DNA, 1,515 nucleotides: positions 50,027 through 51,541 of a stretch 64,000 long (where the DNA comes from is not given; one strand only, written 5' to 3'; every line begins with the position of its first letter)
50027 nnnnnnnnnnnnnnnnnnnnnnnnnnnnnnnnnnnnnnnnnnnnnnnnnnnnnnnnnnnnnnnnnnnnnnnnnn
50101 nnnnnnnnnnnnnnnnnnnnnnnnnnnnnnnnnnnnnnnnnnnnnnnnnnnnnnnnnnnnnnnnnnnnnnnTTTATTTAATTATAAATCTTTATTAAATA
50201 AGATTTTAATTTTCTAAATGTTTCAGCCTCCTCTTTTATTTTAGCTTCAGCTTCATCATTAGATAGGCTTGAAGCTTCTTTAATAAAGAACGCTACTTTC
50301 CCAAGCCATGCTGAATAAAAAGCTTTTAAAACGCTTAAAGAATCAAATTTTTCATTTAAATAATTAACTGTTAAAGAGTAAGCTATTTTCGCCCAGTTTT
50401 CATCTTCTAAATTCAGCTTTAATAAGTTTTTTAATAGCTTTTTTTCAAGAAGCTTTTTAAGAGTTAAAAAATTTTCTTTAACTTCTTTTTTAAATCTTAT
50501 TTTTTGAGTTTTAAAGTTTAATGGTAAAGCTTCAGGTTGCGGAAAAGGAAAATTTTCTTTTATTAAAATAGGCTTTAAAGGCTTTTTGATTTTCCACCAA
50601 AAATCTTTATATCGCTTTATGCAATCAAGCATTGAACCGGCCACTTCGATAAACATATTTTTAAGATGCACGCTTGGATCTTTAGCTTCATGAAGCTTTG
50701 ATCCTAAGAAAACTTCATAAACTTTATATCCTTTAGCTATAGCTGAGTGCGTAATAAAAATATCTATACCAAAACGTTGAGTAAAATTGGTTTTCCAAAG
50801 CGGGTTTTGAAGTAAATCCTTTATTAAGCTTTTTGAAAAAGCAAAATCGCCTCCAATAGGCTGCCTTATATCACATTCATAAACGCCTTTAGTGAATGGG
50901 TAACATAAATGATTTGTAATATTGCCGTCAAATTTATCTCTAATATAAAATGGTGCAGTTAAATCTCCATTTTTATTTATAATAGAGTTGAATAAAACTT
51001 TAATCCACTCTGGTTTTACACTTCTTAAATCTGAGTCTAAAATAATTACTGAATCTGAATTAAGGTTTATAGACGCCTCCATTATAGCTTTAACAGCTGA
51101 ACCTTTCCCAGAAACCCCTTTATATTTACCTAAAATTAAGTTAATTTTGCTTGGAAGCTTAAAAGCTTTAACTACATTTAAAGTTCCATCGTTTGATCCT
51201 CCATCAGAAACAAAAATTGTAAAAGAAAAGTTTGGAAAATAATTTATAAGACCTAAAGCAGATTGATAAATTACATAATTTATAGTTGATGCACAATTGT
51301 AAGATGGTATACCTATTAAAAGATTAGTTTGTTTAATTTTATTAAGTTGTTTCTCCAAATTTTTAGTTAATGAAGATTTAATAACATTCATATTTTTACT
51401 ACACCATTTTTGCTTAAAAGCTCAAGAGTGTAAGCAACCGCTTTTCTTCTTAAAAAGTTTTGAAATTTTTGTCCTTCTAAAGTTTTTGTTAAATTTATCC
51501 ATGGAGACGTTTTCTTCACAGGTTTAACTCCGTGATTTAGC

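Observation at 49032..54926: Glycosyltransferase and HAD phosphatase cluster resembling a two-step (phospho-intermediate) compatible-solute pathway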

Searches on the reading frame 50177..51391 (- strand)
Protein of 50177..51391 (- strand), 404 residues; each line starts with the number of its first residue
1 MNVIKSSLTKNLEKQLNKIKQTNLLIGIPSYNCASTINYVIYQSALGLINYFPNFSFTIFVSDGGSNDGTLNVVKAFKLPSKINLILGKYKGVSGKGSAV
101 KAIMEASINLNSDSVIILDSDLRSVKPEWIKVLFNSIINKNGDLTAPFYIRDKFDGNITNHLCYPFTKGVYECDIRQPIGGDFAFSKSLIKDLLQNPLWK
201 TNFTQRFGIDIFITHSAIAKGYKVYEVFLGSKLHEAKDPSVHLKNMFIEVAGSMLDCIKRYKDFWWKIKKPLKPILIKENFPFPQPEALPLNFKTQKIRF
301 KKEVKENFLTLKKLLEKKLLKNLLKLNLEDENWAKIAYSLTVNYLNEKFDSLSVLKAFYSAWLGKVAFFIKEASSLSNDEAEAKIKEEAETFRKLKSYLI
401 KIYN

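Call 5: search_protein_families(library=pfam, proteins=[window:50177-51391:-], max_evalue=0.01)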
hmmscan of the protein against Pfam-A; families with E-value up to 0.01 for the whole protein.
window:50177-51391:- (404 aa): 2 families
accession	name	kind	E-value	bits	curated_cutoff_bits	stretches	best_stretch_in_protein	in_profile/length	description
PF00535.33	Glycos_transf_2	-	2.7e-08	34.4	23.3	1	26-160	2-127/168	Glycosyl transferase family 2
PF21969.2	MGS_GT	-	1.5e-07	31.6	27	1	81-252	58-235/239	Mannosylglycerate synthase, GT domain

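Call 6: search_protein_families(library=ncbifam, proteins=[window:50177-51391:-], max_evalue=0.01)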
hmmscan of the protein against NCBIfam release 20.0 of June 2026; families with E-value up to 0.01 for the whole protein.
window:50177-51391:- (404 aa): 3 families
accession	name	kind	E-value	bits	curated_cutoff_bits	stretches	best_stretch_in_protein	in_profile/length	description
NF010496.0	PRK13915.1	equivalog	3.2e-09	36.3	262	1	18-256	26-266/307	glucosyl-3-phosphoglycerate synthase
NF038302.1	EPS_HpsE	equivalog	0.004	16.2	300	1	23-131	2-105/307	hormogonium polysaccharide biosynthesis glycosyltransferase HpsE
TIGR04182.1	glyco_TIGR04182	equivalog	0.0043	16.5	325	1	27-139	5-99/293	S-layer glycoprotein N-glycosyltransferase AglJ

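Call 7: find_encoding_contigs(protein=window:50177-51391:-, flank=10000, max_places=6)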
Protein window:50177-51391:- (404 aa): no gene with exactly this product is on record in the collection.

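Call 9: search_solved_structures(query=window:50177-51391:-, max_evalue=0.01, show_alignments=2)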
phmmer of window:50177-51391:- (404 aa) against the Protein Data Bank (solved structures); distinct sequences matched with E-value up to 0.01: 0.

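Call 26: search_solved_structures(query=A1, max_evalue=1, show_alignments=2)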
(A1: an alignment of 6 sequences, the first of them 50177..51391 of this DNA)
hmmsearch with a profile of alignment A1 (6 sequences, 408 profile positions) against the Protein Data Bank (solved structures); distinct sequences matched with E-value up to 1: 10.
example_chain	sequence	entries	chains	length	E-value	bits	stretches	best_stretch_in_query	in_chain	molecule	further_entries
3ckj_A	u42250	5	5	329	1.9e-05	26.9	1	24-255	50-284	Putative uncharacterized protein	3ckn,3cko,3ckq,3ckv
4y6n_A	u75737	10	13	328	2.1e-05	26.8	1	23-255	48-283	Glucosyl-3-phosphoglycerate synthase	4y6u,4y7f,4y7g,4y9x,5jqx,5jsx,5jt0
3e25_A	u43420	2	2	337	2.3e-05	26.6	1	23-255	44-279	Putative uncharacterized protein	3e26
4ddz_A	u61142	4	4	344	2.5e-05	26.5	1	23-255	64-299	GLUCOSYL-3-PHOSPHOGLYCERATE SYNTHASE (GpgS) | Glucosyl-3-phosphoglycerate synthase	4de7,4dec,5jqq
2y4k_A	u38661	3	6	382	0.00032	22.8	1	95-252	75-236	MANNOSYLGLYCERATE SYNTHASE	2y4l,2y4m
2y4j_A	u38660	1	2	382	0.0011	21.1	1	95-252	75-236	MANNOSYLGLYCERATE SYNTHASE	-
2bo4_A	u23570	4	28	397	0.0012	21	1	95-251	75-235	MANNOSYLGLYCERATE SYNTHASE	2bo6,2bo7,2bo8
5tze_C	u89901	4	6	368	0.0032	19.5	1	26-97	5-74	Glycosyl transferase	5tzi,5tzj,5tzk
5tz8_A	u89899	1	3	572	0.0078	18.3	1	26-97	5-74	Glycosyl transferase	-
3f1y_A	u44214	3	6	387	0.0099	18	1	27-151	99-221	Mannosyl-3-phosphoglycerate synthase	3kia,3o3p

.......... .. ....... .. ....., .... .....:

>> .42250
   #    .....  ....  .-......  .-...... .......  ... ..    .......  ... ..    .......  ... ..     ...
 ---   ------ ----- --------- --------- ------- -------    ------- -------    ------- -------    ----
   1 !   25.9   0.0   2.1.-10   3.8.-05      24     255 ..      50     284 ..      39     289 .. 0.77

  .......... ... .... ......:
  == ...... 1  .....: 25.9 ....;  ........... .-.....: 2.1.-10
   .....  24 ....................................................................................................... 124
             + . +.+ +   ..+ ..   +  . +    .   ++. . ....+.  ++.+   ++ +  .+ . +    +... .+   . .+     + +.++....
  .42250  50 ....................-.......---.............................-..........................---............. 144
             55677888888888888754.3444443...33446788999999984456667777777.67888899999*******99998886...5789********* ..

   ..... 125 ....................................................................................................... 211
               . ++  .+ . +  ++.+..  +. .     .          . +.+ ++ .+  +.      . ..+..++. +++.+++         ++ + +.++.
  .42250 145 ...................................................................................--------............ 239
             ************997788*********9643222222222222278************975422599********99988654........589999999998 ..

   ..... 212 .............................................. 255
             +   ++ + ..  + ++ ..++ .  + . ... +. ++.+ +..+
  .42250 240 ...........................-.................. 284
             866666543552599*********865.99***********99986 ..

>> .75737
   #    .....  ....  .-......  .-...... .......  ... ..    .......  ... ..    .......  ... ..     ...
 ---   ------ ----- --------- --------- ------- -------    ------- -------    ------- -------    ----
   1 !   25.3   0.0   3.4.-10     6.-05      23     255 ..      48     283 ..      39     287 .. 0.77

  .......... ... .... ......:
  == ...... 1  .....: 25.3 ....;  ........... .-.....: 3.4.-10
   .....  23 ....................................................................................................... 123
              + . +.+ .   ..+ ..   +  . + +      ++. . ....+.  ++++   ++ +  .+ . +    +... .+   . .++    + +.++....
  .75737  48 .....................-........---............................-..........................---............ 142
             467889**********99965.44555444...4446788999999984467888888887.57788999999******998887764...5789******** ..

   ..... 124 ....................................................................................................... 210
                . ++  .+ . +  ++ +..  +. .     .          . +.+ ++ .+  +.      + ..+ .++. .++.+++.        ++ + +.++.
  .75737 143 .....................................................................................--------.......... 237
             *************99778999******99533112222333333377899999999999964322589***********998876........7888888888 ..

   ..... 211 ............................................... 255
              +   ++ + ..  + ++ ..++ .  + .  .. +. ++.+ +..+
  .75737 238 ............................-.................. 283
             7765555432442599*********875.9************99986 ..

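Call 28: find_homologous_proteins(query=window:50177-51391:-, max_evalue=0.001)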
Query window:50177-51391:- (404 aa): 2561 proteins with E <= 0.001 among 8000 candidates; the best 120 are listed.
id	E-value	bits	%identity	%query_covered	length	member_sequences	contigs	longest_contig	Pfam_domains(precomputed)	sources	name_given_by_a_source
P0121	7.0e-249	843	95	99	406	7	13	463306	PF21969.3,PF00535.33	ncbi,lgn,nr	ncbi:MAG: hypothetical protein QXR82_01370 [Candidatus Bathyarchaeia archaeon]|nr:hypothetical prote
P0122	5.5e-215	732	81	100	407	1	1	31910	PF21969.3,PF00535.33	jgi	jgi:glycosyltransferase involved in cell wall biosynthesis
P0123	3.5e-214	729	82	99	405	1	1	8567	PF21969.3,PF00535.33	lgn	-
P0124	1.1e-193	661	71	99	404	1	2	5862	PF21969.3,PF00535.33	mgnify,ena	mgnify:CR=1 FL=1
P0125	1.7e-192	658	72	100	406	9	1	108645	PF21969.3,PF00535.33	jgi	-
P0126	2.4e-176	604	68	96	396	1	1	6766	PF21969.3,PF00535.33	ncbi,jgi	-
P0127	4.5e-165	567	93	67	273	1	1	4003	PF21969.3,PF00535.33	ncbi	ncbi:MAG: glycosyltransferase, partial [Candidatus Bathyarchaeia archaeon]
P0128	2.3e-155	535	58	100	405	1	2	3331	-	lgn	-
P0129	4.9e-142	491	58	93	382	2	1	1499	PF00535.33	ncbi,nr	ncbi:TPA: glycosyltransferase, partial [Candidatus Bathyarchaeota archaeon]|nr:glycosyltransferase [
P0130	6.6e-114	399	50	97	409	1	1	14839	PF21969.3,PF00535.33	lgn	-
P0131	6.0e-112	392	47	99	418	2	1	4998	PF21969.3,PF00535.33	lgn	-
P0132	4.4e-111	390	48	99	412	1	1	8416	PF00535.33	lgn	-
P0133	1.4e-109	385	45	99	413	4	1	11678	PF21969.3,PF00535.33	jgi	-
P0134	2.5e-109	384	46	99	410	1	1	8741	PF00535.33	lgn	-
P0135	2.7e-109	384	47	99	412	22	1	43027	PF00535.33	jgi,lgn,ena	-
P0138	1.1e-107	378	47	99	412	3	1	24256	PF13641.13,PF21969.3,PF00535.33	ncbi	-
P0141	5.8e-107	376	45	99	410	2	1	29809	PF21969.3,PF00535.33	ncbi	ncbi:MAG: glycosyltransferase [Candidatus Bathyarchaeia archaeon]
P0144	1.2e-106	375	46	98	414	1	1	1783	PF21969.3,PF00535.33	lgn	-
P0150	3.8e-106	373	46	99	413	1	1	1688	PF21969.3,PF00535.33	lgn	-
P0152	4.8e-106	373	46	99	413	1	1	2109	PF21969.3,PF00535.33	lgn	-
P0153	5.4e-106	373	46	99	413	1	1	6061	PF21969.3,PF00535.33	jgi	-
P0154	5.7e-106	373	45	99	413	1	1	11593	PF21969.3,PF00535.33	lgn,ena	-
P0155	6.9e-106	372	46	99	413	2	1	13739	PF21969.3,PF00535.33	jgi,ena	-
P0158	1.2e-105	372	46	98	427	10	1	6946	PF21969.3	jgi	-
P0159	1.2e-105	372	46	99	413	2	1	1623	PF21969.3,PF00535.33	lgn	-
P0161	1.6e-105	371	46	99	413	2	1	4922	PF21969.3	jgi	-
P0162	1.8e-105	371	44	99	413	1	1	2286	PF21969.3,PF00535.33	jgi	jgi:glycosyltransferase involved in cell wall biosynthesis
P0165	3.7e-105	370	45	99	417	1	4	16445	PF21969.3,PF00535.33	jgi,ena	jgi:glycosyltransferase involved in cell wall biosynthesis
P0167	4.9e-105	370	44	99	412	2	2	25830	PF21969.3,PF00535.33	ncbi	-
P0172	2.7e-104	367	45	99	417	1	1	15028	PF21969.3,PF00535.33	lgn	-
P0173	4.4e-104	367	46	99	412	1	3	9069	PF21969.3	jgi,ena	-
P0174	4.7e-104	366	44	100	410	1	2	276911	PF21969.3,PF00535.33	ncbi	ncbi:MAG: glycosyltransferase family 2 protein [Candidatus Bathyarchaeia archaeon]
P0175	4.8e-104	366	45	97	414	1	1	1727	PF21969.3,PF00535.33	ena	-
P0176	6.0e-104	366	44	99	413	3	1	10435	PF21969.3,PF00535.33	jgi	jgi:glycosyltransferase involved in cell wall biosynthesis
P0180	1.2e-103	365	46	99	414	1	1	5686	PF21969.3,PF00535.33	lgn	-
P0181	1.6e-103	365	45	96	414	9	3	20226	PF21969.3,PF00535.33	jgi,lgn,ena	-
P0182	2.5e-103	364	43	99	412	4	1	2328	PF21969.3,PF00535.33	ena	-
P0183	3.3e-103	364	44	99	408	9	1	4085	PF21969.3,PF00535.33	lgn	-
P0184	3.5e-103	364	46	99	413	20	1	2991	PF21969.3,PF00535.33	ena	-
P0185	3.7e-103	363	43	99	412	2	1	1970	PF21969.3,PF00535.33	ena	-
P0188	7.4e-103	363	45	99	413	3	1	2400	PF21969.3,PF00535.33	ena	-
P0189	7.7e-103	362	46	95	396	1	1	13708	PF21969.3,PF00535.33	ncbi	-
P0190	8.1e-103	362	44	99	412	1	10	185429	PF21969.3,PF00535.33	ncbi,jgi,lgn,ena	-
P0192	1.2e-102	362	44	99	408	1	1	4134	PF21969.3,PF00535.33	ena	-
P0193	1.3e-102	362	44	97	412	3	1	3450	PF21969.3,PF00535.33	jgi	-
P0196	2.1e-102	361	43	99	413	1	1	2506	PF21969.3,PF00535.33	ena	-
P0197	3.3e-102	360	43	99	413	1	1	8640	PF21969.3,PF00535.33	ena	-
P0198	5.5e-102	360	44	99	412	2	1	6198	PF21969.3,PF00535.33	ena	-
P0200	1.4e-101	358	44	99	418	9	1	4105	PF21969.3,PF00535.33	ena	-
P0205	6.2e-101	356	44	99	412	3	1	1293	PF21969.3,PF00535.33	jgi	jgi:glycosyltransferase involved in cell wall biosynthesis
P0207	8.3e-101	356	42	100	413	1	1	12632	PF21969.3,PF00535.33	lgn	-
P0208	1.1e-100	355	41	100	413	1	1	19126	PF21969.3,PF00535.33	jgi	-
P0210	2.6e-100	354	43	98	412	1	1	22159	PF21969.3,PF00535.33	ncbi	-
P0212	4.9e-100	353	44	96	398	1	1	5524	PF21969.3,PF00535.33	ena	-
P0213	6.3e-100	353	46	94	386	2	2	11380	PF21969.3,PF00535.33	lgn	-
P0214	6.8e-100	353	44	99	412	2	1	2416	PF21969.3,PF00535.33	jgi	jgi:glycosyltransferase involved in cell wall biosynthesis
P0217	2.2e-99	351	43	99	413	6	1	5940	PF21969.3,PF00535.33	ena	-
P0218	3.0e-99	351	42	99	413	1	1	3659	PF21969.3,PF00535.33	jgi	jgi:glycosyltransferase involved in cell wall biosynthesis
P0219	3.5e-99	350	42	99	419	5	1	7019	PF21969.3,PF00535.33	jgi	-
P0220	1.3e-98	349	46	95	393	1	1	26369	PF21969.3,PF00535.33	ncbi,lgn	-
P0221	2.1e-98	348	42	99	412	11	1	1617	PF21969.3,PF00535.33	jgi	jgi:glycosyltransferase involved in cell wall biosynthesis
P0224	5.4e-98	346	44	96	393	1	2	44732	PF21969.3,PF00535.33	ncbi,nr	ncbi:glycosyltransferase family 2 protein [Candidatus Bathyarchaeota archaeon]|nr:glycosyltransferas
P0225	5.8e-98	346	42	99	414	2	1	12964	PF21969.3,PF00535.33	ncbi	-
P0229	1.3e-97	345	42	99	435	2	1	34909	PF21969.3,PF00535.33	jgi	jgi:glycosyltransferase involved in cell wall biosynthesis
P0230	1.6e-97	345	42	99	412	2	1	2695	PF21969.3,PF00535.33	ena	-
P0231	2.8e-97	344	44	95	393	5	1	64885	PF21969.3,PF00535.33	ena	-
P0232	3.1e-97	344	42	99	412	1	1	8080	PF21969.3,PF00535.33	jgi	-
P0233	3.2e-97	344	43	99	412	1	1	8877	PF21969.3,PF00535.33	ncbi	-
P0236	8.2e-97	343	41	100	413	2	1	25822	PF21969.3,PF00535.33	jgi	-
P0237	1.9e-96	341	41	99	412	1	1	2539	PF21969.3,PF00535.33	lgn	-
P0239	3.2e-96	341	42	99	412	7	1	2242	PF21969.3,PF00535.33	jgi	jgi:glycosyltransferase involved in cell wall biosynthesis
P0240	4.8e-96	340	45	99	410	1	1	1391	PF21969.3,PF00535.33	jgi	jgi:glycosyltransferase involved in cell wall biosynthesis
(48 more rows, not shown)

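Call 39: predict_structure(alignment_id=A4)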
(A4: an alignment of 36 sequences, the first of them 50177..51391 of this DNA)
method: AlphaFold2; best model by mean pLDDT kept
length: 404 residues; sequences in the alignment: 36
mean_pLDDT: 93.9   pTM: 0.92
mean pLDDT of the five models: 93.9, 93.9, 93.6, 93.5, 93.1
residues with pLDDT >= 90: 346; 70-90: 52; 50-70: 4; < 50: 2
segments of 3 or more residues with pLDDT < 50: none
pLDDT, mean of each block of 10 residues (from residue 1): 75 93 96 89 97 96 80 87 90 88 96 96 95 97 96 94 97 89 94 95 93 97 96 90 95 98 94 95 92 96 98 98 98 99 94 98 98 95 98 97 95
secondary structure, 60 per line:
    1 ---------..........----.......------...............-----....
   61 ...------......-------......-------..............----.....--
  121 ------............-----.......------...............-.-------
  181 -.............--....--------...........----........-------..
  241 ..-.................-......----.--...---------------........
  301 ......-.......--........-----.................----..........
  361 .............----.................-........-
elements in order: H10-19 E24-30 H37-51 E57-63 H70-75 E83-88 H96-109 E114-118 H127-138 E144-150 H157-171 E182-186 H187-194 H197-200 H209-219 E224-231 H239-242 H244-260 H262-267 E275-277 H293-306 H308-314 H317-324 H330-346 H351-373 H378-394 H396-403

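Call 42: fold_search(model_id=the predicted structure, library=pdb)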
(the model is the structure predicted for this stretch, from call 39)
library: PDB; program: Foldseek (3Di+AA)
matches with E <= 10: 1341; with E <= 0.001: 319
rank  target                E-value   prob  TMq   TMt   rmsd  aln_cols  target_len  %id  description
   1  2y4j_B                5.7e-15  1.00  0.69  0.74   4.6       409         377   15  MANNOSYLGLYCERATE SYNTHASE IN COMPLEX WITH LACTATE (released 2011-02-02)
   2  2y4j_A                7.0e-15  1.00  0.71  0.75   4.6       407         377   14  MANNOSYLGLYCERATE SYNTHASE IN COMPLEX WITH LACTATE (released 2011-02-02)
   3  2y4m_A                4.0e-14  1.00  0.69  0.73   4.7       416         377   14  MANNOSYLGLYCERATE SYNTHASE IN COMPLEX WITH GDP-Mannose (released 2011-02-02)
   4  2bo4_A                5.4e-14  1.00  0.67  0.71   5.0       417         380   14  Dissection of mannosylglycerate synthase: an archetypal mannosyltransferase (released 2005-06-06)
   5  2y4k_A                6.7e-14  1.00  0.71  0.75   4.2       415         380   14  MANNOSYLGLYCERATE SYNTHASE IN COMPLEX WITH MG-GDP (released 2011-02-02)
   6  2bo7_A                9.0e-14  1.00  0.72  0.77   4.0       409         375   14  DISSECTION OF MANNOSYLGLYCERATE SYNTHASE: AN ARCHETYPAL MANNOSYLTRANSFERASE (released 2005-06-06)
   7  2y4k_B                9.5e-14  1.00  0.70  0.75   4.4       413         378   14  MANNOSYLGLYCERATE SYNTHASE IN COMPLEX WITH MG-GDP (released 2011-02-02)
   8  7pdo                  6.6e-10  1.00  0.46  0.60   8.4       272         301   18  Crystal structure of Mycobacterium hassiacum glucosyl-3-phosphoglycerate synthase at pH 5.5 in complex with UDP (released 2023-02-15)
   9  7pd5                  1.0e-09  1.00  0.45  0.59   8.5       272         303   17  Crystal structure of Mycobacterium hassiacum glucosyl-3-phosphoglycerate synthase at pH 5.5 in complex with 4-aminobenzo (released 2023-02-15)
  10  4dec                  1.1e-09  1.00  0.46  0.63   8.9       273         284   19  Crystal structure of glucosyl-3-phosphoglycerate synthase from Mycobacterium tuberculosis in complex with Mn2+, uridine- (released 2012-06-06)
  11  5jqx_B                1.4e-09  1.00  0.45  0.64   9.1       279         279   18  Crystal structure of glucosyl-3-phosphoglycerate synthase from Mycobacterium tuberculosis in complex with phosphoglyce (released 2017-05-24)
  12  4de7                  1.8e-09  1.00  0.46  0.64   8.7       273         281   19  Crystal structure of glucosyl-3-phosphoglycerate synthase from Mycobacterium tuberculosis in complex with Mg2+ and uridi (released 2012-06-06)
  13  7pho_A                2.3e-09  1.00  0.45  0.59   8.5       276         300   18  Crystal structure of Mycobacterium hassiacum glucosyl-3-phosphoglycerate synthase at pH 7.1 in complex with 4-hydroxyb (released 2023-03-01)
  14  5jqx_C                2.4e-09  1.00  0.45  0.64   6.4       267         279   19  Crystal structure of glucosyl-3-phosphoglycerate synthase from Mycobacterium tuberculosis in complex with phosphoglyce (released 2017-05-24)
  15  7p8g                  2.5e-09  1.00  0.46  0.60   8.4       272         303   18  Crystal structure of Mycobacterium hassiacum glucosyl-3-phosphoglycerate synthase at pH 5.5 - apo form (released 2023-01-25)
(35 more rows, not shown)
